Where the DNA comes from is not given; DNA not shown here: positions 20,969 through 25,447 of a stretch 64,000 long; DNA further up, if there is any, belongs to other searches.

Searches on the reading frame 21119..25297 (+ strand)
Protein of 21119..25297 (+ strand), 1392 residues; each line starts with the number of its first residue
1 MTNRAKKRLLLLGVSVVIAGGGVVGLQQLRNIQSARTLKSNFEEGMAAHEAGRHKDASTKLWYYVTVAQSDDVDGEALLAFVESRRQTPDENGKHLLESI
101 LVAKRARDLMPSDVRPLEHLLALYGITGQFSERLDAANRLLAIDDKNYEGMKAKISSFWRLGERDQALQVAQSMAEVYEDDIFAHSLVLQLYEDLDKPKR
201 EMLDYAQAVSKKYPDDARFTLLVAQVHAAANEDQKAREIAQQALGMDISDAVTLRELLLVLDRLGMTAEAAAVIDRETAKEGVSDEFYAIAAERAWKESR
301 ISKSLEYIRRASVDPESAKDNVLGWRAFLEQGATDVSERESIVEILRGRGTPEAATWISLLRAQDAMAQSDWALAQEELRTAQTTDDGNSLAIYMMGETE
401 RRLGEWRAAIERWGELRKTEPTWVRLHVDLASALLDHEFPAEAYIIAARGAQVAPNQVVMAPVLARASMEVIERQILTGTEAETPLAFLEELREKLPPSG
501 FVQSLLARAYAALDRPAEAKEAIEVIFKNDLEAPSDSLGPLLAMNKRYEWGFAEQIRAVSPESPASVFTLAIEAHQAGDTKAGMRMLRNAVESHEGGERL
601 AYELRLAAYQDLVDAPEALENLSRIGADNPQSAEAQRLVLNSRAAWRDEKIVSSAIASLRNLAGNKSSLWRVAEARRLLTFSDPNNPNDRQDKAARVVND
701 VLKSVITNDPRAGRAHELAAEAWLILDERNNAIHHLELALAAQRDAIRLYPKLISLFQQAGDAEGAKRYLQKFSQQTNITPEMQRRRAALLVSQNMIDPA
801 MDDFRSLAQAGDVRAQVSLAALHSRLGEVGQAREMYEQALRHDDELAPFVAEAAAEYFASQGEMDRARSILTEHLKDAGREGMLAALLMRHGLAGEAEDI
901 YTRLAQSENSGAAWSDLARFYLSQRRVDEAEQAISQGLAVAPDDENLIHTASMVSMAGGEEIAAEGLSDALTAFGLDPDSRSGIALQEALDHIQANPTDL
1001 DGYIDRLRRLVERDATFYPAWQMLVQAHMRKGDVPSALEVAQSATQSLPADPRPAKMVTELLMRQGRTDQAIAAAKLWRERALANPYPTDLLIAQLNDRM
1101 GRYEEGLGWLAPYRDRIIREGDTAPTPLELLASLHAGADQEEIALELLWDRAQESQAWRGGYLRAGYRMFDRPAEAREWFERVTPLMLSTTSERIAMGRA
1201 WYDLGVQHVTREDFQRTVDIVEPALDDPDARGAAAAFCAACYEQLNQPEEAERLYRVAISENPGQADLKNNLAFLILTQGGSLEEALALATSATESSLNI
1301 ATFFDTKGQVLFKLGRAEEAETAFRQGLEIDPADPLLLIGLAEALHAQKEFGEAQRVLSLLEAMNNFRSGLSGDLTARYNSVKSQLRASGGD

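Call 3: search_protein_families(library=pfam, proteins=[window:21119-25297:+], max_evalue=0.1)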
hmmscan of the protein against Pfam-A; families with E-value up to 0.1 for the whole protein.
window:21119-25297:+ (1392 aa): 26 families (the best 25 are shown)
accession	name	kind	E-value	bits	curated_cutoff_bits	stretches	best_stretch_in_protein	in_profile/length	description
PF14559.12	TPR_19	-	3.2e-31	107.9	25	6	889-946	2-59/68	Tetratricopeptide repeat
PF13428.12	TPR_14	-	4.4e-26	89.1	23.5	5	1307-1344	7-44/44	Tetratricopeptide repeat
PF07719.23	TPR_2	-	3.9e-18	64.4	27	2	1305-1333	5-33/34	Tetratricopeptide repeat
PF00515.34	TPR_1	-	2.4e-17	62.4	27.8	1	1307-1332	7-32/34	Tetratricopeptide repeat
PF13432.12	TPR_16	-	1.5e-14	54.5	32.7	3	1307-1354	3-50/65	Tetratricopeptide repeat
PF13181.12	TPR_8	-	6.6e-14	51.3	25.7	1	1306-1334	6-34/34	Tetratricopeptide repeat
PF13431.12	TPR_17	-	4.2e-12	45.8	24.4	1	1324-1355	2-33/34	Tetratricopeptide repeat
PF12895.13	ANAPC3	-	7.1e-12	45.9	27.2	0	1204-1255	29-79/82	Anaphase-promoting complex, cyclosome, subunit 3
PF13424.12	TPR_12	-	7.9e-11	42.4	30.1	3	1283-1332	26-76/77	Tetratricopeptide repeat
PF13414.12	TPR_11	-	1.1e-09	38.3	26.8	1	1308-1348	1-41/42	TPR repeat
PF13176.12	TPR_7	-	2.3e-08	33.9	27.9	0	818-845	4-33/36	Tetratricopeptide repeat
PF23914.1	TPR_CcmH_CycH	-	2.7e-08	34.3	42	2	902-960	41-99/158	Cytochrome c-type biogenesis protein H TPR domain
PF13429.12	TPR_15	-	1.3e-06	28.5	26.2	1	1213-1357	125-270/280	Tetratricopeptide repeat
PF24885.1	TPR_NPHP3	-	1.7e-05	24.8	100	0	1196-1260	104-169/239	Nephrocystin-3 TPR domain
PF25064.1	ARM_TT21_5th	-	0.00014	22.6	27.8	0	999-1050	16-67/117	TT21 fifth ARM repeats domain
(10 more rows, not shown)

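Call 4: search_protein_families(library=ncbifam, proteins=[window:21119-25297:+], max_evalue=0.1)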
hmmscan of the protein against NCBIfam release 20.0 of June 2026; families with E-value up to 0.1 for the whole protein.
window:21119-25297:+ (1392 aa): 17 families
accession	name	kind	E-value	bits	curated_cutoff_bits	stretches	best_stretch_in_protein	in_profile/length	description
TIGR02917.1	PEP_TPR_lipo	equivalog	1.6e-43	148.7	312.2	4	1237-1359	775-895/899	XrtA/PEP-CTERM system TPR-repeat protein PrsT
TIGR02521.1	type_IV_pilW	equivalog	5.1e-23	81.8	154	2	1189-1359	22-193/234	type IV pilus biogenesis/stability protein PilW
NF040959.1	MamA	equivalog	3.4e-13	49.5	200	1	1201-1331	74-203/204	magnetosome protein MamA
TIGR00540.1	TPR_hemY_coli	hypoth_equivalog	1.4e-12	47.1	142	3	848-964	261-379/385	heme biosynthesis-associated TPR protein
NF033920.0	C39_PA2778_fam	equivalog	2.5e-12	46.8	150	1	194-278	165-251/255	PA2778 family cysteine peptidase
NF008757.0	PRK11788.1-5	equivalog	5.7e-10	38.9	363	3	362-433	186-257/388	lipopolysaccharide assembly protein LapB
NF033762.1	social_mot_Tgl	equivalog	1.1e-08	34.8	225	1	1199-1320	32-155/252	social motility TPR repeat lipoprotein Tgl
NF052415.1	T3SS_chap_SctY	equivalog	2.2e-08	34.6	70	1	1239-1328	13-104/106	type III secretion apparatus assembly chaperone SctY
TIGR02552.1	LcrH_SycD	equivalog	6.4e-07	29.2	104.8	0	1311-1357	28-74/136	SycD/LcrH family type III secretion system chaperone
NF008756.0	PRK11788.1-4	equivalog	1e-05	24.8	474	0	691-778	192-280/389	lipopolysaccharide assembly protein LapB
NF008755.0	PRK11788.1-3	equivalog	1.3e-05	24.8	430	2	809-890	210-291/388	lipopolysaccharide assembly protein LapB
TIGR03939.1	PGA_TPR_OMP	equivalog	7.8e-05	21.1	366.65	1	1236-1357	314-451/800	poly-beta-1,6 N-acetyl-D-glucosamine export porin PgaA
NF002725.1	PRK02603.1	equivalog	0.00016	21.7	143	0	220-297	75-144/173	photosystem I assembly protein Ycf3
NF047507.1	TPR_BatC_Lepto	exception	0.002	17.6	175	0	1227-1278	91-142/214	TPR repeat-containing protein BatC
NF047371.1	FlcA_CTERM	equivalog_domain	0.0044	15.5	300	0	748-842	439-536/646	periplasmic flagellar collar protein FlcA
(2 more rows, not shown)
